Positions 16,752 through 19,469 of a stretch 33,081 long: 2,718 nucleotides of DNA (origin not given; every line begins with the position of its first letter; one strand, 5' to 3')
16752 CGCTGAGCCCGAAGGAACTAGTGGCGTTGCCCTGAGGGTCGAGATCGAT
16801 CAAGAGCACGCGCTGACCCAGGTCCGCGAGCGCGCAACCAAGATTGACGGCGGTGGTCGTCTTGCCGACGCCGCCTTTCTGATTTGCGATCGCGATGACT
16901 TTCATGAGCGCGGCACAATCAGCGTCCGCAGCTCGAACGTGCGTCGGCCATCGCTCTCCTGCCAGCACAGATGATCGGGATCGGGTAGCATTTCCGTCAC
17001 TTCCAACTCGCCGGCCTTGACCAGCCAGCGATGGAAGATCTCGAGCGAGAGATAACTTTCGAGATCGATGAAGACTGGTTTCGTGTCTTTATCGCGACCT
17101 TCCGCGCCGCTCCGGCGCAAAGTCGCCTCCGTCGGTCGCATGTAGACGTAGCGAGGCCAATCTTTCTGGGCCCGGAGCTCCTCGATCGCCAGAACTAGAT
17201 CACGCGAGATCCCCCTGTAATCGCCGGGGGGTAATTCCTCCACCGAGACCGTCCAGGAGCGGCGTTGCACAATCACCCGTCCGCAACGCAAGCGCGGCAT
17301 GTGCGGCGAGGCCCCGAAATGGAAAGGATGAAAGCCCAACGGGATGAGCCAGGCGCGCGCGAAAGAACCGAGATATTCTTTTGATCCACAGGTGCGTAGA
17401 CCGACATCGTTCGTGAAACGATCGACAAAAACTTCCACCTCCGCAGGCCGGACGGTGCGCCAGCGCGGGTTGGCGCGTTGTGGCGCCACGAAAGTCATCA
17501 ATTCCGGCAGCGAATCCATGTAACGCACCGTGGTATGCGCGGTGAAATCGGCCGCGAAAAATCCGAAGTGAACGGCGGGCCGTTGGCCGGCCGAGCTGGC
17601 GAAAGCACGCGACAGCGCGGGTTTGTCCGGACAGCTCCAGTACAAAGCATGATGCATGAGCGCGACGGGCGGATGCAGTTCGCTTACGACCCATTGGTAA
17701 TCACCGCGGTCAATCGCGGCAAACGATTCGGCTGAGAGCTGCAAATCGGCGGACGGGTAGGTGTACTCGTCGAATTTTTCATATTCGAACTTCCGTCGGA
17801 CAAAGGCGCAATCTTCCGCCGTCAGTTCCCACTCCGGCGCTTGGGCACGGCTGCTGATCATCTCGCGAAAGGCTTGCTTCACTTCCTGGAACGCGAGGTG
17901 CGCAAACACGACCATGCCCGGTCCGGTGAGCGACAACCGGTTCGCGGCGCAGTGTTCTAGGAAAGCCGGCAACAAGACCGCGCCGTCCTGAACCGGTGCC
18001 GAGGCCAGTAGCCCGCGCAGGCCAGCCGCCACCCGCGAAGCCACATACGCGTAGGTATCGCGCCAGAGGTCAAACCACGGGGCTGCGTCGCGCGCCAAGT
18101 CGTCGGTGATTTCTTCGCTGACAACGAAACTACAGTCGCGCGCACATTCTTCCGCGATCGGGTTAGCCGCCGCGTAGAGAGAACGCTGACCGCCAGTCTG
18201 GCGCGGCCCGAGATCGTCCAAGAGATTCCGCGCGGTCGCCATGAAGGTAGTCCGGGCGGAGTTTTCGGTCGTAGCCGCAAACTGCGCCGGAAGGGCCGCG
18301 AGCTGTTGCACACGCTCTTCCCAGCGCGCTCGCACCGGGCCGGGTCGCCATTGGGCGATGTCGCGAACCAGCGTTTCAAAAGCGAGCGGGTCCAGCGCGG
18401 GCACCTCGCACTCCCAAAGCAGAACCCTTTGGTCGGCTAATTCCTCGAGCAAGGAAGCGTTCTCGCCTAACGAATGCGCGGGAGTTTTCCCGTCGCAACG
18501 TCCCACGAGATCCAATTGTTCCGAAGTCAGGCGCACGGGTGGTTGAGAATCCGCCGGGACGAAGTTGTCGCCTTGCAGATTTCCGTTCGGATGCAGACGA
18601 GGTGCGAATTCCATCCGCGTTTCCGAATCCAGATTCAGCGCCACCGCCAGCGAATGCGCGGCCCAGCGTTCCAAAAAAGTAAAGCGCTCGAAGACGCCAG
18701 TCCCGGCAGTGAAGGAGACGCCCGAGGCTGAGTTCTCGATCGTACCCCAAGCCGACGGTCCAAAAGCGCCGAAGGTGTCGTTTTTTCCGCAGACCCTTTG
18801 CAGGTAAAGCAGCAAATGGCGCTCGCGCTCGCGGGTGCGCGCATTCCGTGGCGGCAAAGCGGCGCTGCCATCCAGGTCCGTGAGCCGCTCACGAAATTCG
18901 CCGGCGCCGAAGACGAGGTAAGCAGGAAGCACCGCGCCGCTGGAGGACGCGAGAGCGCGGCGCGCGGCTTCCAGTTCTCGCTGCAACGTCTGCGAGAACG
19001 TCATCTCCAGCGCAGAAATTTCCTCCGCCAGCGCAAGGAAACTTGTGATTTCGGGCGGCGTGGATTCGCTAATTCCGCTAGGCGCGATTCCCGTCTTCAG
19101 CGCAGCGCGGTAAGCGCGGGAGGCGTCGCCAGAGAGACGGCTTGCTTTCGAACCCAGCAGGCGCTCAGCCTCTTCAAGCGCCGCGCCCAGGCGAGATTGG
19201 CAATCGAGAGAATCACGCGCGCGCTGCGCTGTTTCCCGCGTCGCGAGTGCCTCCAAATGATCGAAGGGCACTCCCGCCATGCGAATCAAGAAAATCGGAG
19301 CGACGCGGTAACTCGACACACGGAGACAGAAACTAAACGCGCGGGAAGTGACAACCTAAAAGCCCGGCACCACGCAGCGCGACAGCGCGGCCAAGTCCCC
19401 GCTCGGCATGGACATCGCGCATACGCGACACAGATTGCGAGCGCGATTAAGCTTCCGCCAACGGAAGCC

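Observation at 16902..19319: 805-aa LanB-type glutamylation-domain protein without elimination domain, cyclase or visible precursor (split-LanB / PEARL-like?)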

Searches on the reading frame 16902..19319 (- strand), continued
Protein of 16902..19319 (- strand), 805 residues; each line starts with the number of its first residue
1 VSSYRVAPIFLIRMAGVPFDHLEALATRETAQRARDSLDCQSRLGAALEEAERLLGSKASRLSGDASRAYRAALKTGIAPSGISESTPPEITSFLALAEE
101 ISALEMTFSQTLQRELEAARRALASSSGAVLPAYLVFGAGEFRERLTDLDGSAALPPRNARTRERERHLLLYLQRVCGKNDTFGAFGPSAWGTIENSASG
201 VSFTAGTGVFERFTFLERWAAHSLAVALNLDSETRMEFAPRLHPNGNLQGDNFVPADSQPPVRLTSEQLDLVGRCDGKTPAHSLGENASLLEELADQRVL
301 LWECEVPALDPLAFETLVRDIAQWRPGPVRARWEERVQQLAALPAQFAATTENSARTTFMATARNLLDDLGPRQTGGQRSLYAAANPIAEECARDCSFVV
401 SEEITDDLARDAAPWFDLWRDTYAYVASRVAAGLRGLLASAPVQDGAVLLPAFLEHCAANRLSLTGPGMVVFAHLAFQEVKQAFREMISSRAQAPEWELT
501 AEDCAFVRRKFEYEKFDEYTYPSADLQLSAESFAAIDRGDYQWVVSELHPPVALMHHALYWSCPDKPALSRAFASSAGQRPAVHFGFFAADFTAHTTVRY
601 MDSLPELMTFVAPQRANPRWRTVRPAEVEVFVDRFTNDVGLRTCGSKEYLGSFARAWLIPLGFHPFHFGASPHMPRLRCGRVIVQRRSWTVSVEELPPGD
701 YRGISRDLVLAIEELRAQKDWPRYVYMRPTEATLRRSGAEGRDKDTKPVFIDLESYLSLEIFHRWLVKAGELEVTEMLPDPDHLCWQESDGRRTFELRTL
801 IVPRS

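Call 79: search_protein_families(library=pfam, proteins=[L113:501-2126:+, L117:1499-2659:+, L117:423-1733:+, L112:627-1106:+, L116:624-1316:+, L087:2403-3611:+, L086:1-915:+, L114:1044-2690:+, L118:85-1719:+, L086:3336-3815:+], max_evalue=0.001)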
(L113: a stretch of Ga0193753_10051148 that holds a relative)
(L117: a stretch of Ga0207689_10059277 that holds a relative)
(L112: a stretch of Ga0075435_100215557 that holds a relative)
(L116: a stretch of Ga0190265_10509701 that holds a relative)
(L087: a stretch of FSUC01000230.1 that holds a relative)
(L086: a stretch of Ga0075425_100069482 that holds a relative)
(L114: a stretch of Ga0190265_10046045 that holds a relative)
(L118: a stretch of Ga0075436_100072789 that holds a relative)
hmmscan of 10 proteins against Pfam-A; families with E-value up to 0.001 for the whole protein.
L113:501-2126:+ (541 aa): 3 families
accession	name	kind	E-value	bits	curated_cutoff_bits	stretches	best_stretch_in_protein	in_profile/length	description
PF03321.19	GH3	-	6.4e-49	167.3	23.6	1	11-304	3-301/304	GH3 family N-terminal domain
PF23571.1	GH3_M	-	2.2e-12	47.3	23.6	1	338-401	9-75/75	GH3 family central domain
PF23572.1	GH3_C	-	4.9e-07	30.9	23.6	1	416-508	1-95/119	GH3 family C-terminal domain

L117:1499-2659:+ (386 aa): 0 families

L117:423-1733:+ (436 aa): 1 family
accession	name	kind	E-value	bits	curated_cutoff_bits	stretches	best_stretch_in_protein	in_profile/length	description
PF01554.23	MatE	-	1.1e-23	84.1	24.9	2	20-178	1-158/161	MatE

L112:627-1106:+ (159 aa): 0 families

L116:624-1316:+ (231 aa): 0 families

L087:2403-3611:+ (403 aa): 1 family
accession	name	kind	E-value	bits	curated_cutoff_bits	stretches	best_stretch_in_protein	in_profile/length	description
PF00501.34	AMP-binding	-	2.9e-90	303.3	29.9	1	47-392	1-384/384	AMP-binding enzyme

L086:1-915:+ (304 aa): 1 family
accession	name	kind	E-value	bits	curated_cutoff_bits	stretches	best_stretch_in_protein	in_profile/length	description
PF01134.28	GIDA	-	4.4e-46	158.1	22.1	1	5-236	180-390/391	Glucose inhibited division protein A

L114:1044-2690:+ (548 aa): 1 family
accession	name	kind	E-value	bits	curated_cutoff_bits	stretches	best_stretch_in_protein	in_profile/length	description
PF08309.17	LVIVD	-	9e-10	38.2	20.2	0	89-133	2-39/42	LVIVD repeat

L118:85-1719:+ (544 aa): 3 families
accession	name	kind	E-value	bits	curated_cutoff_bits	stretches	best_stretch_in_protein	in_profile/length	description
PF03321.19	GH3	-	2.4e-46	158.8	23.6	1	14-305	4-304/304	GH3 family N-terminal domain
PF23572.1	GH3_C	-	2.7e-15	57.5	23.6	1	415-523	2-114/119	GH3 family C-terminal domain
PF23571.1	GH3_M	-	2.2e-09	37.7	23.6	1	334-399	7-75/75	GH3 family central domain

L086:3336-3815:+ (159 aa): 0 families

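Call 80: search_protein_families(library=pfam, proteins=[P0275], max_evalue=10)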
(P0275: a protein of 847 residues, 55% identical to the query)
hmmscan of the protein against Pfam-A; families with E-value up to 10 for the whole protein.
P0275 (847 aa): 2 families
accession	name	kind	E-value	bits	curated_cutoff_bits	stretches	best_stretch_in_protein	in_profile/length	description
PF04738.18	Lant_dehydr_N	-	3.5e-35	121.7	28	1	155-796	3-649/649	Lantibiotic dehydratase, N terminus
PF05402.18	PqqD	-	8.6e-06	26.4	23.4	1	295-341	20-67/67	Coenzyme PQQ synthesis protein D (PqqD)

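Call 89: search_dna_similar(query=window:16905-19319:-, collection=plasmids, mode=protein, max_evalue=0.001, max_rows=15)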
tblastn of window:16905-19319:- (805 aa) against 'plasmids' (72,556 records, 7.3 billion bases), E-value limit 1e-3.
Records with a match: 17; places in all: 23; records where one place covers at least 80% of the query: 0.
Best place of each record, by identity: <60% 17.
By first word of the organism name: Streptomyces 16; Kitasatospora 1.
By predicted mobility (MOB-suite, as given by PLSDB): non-mobilizable 13; mobilizable 4.
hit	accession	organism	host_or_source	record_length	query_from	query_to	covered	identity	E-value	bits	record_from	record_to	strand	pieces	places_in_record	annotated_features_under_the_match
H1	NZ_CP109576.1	Streptomyces sp. NBC_01369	-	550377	161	762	75%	23.6%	2e-7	62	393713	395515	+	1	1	lantibiotic dehydratase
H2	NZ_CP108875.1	Streptomyces sp. NBC_00826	-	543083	161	762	75%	23.6%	3e-7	62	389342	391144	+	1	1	lantibiotic dehydratase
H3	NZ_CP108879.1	Streptomyces sp. NBC_00822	-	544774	161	762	75%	23.6%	3e-7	62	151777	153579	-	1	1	lantibiotic dehydratase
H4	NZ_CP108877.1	Streptomyces sp. NBC_00825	-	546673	161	762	75%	23.6%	3e-7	62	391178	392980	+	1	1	lantibiotic dehydratase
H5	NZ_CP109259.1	Streptomyces sp. NBC_01650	-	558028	161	762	75%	23.5%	9e-7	61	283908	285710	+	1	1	lantibiotic dehydratase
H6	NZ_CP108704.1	Streptomyces sp. NBC_01005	-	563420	161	762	75%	23.5%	9e-7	61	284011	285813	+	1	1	lantibiotic dehydratase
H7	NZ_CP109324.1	Streptomyces sp. NBC_01592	-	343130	161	762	75%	23.5%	1e-6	60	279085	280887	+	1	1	lantibiotic dehydratase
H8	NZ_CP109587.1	Streptomyces sp. NBC_01362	-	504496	161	762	75%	23.5%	1e-6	60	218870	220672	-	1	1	lantibiotic dehydratase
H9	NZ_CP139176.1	Streptomyces sp. CL7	soild,microorganism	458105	132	802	60%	28.9%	4e-8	126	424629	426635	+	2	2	lantibiotic dehydratase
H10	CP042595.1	Streptomyces albogriseolus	single cell,soil from Chengdu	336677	132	802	60%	28.9%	8e-8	125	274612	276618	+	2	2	record has no annotation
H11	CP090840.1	Streptomyces viridifaciens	Whole organism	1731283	525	805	35%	30.6%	2e-12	79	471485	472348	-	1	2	lantibiotic dehydratase family protein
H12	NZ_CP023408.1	Streptomyces fungicidicus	Pig,cell culture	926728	78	308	29%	28.2%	7e-7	61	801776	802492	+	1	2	lantibiotic dehydratase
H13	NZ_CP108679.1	Streptomyces sp. NBC_01216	-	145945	153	307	19%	32.6%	1e-9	70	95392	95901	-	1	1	lantibiotic dehydratase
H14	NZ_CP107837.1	Streptomyces sp. NBC_00523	-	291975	158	307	19%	29.5%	7e-10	71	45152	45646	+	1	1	lantibiotic dehydratase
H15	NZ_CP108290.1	Kitasatospora sp. NBC_00039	-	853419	665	805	18%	31.2%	1e-8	67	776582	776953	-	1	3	lantibiotic dehydratase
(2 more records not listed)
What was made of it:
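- Tried and rejected: Only 23-31% identical Streptomyces and Kitasatospora plasmid homologues were found (call 89).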

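Call 90: get_annotated_region(hit=H13, flank=7000)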
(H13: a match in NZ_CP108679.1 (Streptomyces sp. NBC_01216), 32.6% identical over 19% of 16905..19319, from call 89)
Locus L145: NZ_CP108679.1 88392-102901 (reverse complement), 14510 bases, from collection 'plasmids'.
description: Streptomyces sp. NBC_01216 plasmid unnamed2, complete sequence
organism: Streptomyces sp. NBC_01216 (NCBI taxid 2903778)
taxonomy: Bacteria; Actinomycetota; Actinomycetes; Kitasatosporales; Streptomycetaceae; Streptomyces; Streptomyces sp. NBC 01216
host: -; source: -; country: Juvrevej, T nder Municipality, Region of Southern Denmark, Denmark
typing (MOB-suite, as given by PLSDB): non-mobilizable; replicon rep_cluster_1879,rep_cluster_1975
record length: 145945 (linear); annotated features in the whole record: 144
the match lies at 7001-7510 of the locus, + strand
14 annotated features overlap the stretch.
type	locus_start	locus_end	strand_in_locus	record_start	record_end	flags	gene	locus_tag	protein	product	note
CDS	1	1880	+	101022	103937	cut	-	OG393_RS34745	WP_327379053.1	BTAD domain-containing putative transcriptional regulator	-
CDS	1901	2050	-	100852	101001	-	-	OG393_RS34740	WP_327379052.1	hypothetical protein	-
CDS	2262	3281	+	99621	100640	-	-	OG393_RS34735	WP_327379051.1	ABC transporter ATP-binding protein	-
CDS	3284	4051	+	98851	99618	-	-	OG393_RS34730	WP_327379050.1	ABC transporter permease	-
CDS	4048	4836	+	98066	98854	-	-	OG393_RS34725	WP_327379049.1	ABC transporter permease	-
CDS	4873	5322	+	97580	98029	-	-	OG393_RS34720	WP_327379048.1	cobalamin-dependent protein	-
CDS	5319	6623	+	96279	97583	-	-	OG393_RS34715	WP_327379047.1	methylaspartate mutase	-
CDS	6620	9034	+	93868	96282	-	-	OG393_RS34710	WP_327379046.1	lantibiotic dehydratase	-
CDS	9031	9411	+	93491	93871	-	-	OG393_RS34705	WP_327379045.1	nuclear transport factor 2 family protein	-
CDS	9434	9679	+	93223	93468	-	-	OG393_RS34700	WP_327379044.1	acyl carrier protein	-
CDS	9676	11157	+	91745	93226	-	-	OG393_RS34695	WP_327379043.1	AMP-binding protein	-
CDS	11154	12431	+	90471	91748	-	-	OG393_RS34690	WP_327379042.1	ATP-grasp domain-containing protein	-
CDS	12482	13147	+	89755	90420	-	ribA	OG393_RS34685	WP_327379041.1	GTP cyclohydrolase II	GO:0009231 - riboflavin biosynthetic process [Evidence IEA]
CDS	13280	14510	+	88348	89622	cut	-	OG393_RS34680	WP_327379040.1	condensation domain-containing protein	-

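Call 91: get_annotated_region(hit=H9, flank=8000)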
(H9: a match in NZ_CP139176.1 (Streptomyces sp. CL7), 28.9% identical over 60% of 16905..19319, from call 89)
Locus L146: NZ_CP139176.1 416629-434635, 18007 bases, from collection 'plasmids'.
description: Streptomyces sp. CL7 plasmid pSALBX2, complete sequence
organism: Streptomyces sp. CL7 (NCBI taxid 3096006)
taxonomy: Bacteria; Actinomycetota; Actinomycetes; Kitasatosporales; Streptomycetaceae; Streptomyces; Streptomyces sp. CL7
host: -; source: soild,microorganism; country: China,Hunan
typing (MOB-suite, as given by PLSDB): non-mobilizable; replicon rep_cluster_1910
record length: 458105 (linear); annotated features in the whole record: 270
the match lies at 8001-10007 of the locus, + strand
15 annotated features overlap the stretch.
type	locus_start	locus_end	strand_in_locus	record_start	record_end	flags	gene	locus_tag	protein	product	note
CDS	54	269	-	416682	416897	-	-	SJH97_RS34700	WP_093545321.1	hypothetical protein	-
CDS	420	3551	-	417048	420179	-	-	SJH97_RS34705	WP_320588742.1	type 2 lanthipeptide synthetase LanM family protein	-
CDS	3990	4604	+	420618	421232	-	-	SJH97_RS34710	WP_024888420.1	response regulator transcription factor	GO:0000160 - phosphorelay signal transduction system [Evidence IEA]; GO:0006355 - regulation of DNA-templated ...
CDS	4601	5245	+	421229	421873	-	-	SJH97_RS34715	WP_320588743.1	response regulator transcription factor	GO:0000160 - phosphorelay signal transduction system [Evidence IEA]; GO:0006355 - regulation of DNA-templated ...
CDS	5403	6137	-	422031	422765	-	-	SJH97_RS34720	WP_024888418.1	peptidase E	GO:0006508 - proteolysis [Evidence IEA]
CDS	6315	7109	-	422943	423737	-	-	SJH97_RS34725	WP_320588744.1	4'-phosphopantetheinyl transferase superfamily protein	-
CDS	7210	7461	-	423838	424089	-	-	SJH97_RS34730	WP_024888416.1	MbtH family NRPS accessory protein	-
CDS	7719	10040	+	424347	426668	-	-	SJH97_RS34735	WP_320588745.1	lantibiotic dehydratase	-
CDS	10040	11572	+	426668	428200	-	-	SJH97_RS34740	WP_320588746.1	amino acid adenylation domain-containing protein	-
CDS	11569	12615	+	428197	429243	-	-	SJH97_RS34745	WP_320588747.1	pyridoxal-phosphate dependent enzyme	-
CDS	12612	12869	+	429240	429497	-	-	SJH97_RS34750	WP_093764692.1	acyl carrier protein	-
CDS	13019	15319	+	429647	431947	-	-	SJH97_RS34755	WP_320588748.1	lantibiotic dehydratase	-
CDS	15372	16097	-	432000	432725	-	-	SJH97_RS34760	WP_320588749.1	dienelactone hydrolase family protein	-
CDS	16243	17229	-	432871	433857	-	-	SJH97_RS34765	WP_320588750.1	zinc-dependent alcohol dehydrogenase family protein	-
CDS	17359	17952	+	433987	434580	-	-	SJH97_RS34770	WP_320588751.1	TetR/AcrR family transcriptional regulator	GO:0006355 - regulation of DNA-templated transcription [Evidence IEA]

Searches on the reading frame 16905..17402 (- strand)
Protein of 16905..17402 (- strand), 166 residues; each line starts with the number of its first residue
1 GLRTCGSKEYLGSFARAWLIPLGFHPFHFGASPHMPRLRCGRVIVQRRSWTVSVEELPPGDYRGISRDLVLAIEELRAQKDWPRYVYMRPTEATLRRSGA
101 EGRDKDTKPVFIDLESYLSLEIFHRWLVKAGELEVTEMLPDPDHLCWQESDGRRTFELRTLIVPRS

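Call 30: search_protein_families(library=pfam, proteins=[window:16905-17402:-], max_evalue=10)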
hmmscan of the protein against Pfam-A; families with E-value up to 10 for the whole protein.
window:16905-17402:- (166 aa): 1 family
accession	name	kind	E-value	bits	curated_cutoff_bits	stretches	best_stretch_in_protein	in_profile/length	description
PF04738.18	Lant_dehydr_N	-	9.8e-07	27.7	28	1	26-93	566-634/649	Lantibiotic dehydratase, N terminus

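Call 88: search_solved_structures(query=window:16905-17324:-, max_evalue=10, show_alignments=3)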
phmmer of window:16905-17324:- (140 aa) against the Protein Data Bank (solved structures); distinct sequences matched with E-value up to 10: 9.
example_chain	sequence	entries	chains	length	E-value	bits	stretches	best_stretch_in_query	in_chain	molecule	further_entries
6ec7_A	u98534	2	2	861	1.1e-05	28.8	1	9-120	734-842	Lantibiotic dehydratase domain protein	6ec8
7pr6_AAA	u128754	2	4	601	0.46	13.8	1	85-124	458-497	Beta-glucuronidase | Beta-D-glucuronidase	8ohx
6lem_B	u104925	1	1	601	0.46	13.8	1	85-124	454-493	Beta-D-glucuronidase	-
4jhz_A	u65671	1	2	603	0.46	13.8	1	85-124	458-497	Beta-glucuronidase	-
6lej_B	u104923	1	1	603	0.46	13.8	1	85-124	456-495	Beta-D-glucuronidase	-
6leg_A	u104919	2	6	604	0.46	13.8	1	85-124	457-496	Beta-D-glucuronidase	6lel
3k46_A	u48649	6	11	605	0.46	13.8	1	85-124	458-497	Beta-glucuronidase | Beta-D-glucuronidase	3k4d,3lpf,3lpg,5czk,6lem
3k4a_A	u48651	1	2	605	0.46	13.8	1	85-124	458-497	Beta-glucuronidase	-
6lej_A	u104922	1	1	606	0.46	13.8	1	85-124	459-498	Beta-D-glucuronidase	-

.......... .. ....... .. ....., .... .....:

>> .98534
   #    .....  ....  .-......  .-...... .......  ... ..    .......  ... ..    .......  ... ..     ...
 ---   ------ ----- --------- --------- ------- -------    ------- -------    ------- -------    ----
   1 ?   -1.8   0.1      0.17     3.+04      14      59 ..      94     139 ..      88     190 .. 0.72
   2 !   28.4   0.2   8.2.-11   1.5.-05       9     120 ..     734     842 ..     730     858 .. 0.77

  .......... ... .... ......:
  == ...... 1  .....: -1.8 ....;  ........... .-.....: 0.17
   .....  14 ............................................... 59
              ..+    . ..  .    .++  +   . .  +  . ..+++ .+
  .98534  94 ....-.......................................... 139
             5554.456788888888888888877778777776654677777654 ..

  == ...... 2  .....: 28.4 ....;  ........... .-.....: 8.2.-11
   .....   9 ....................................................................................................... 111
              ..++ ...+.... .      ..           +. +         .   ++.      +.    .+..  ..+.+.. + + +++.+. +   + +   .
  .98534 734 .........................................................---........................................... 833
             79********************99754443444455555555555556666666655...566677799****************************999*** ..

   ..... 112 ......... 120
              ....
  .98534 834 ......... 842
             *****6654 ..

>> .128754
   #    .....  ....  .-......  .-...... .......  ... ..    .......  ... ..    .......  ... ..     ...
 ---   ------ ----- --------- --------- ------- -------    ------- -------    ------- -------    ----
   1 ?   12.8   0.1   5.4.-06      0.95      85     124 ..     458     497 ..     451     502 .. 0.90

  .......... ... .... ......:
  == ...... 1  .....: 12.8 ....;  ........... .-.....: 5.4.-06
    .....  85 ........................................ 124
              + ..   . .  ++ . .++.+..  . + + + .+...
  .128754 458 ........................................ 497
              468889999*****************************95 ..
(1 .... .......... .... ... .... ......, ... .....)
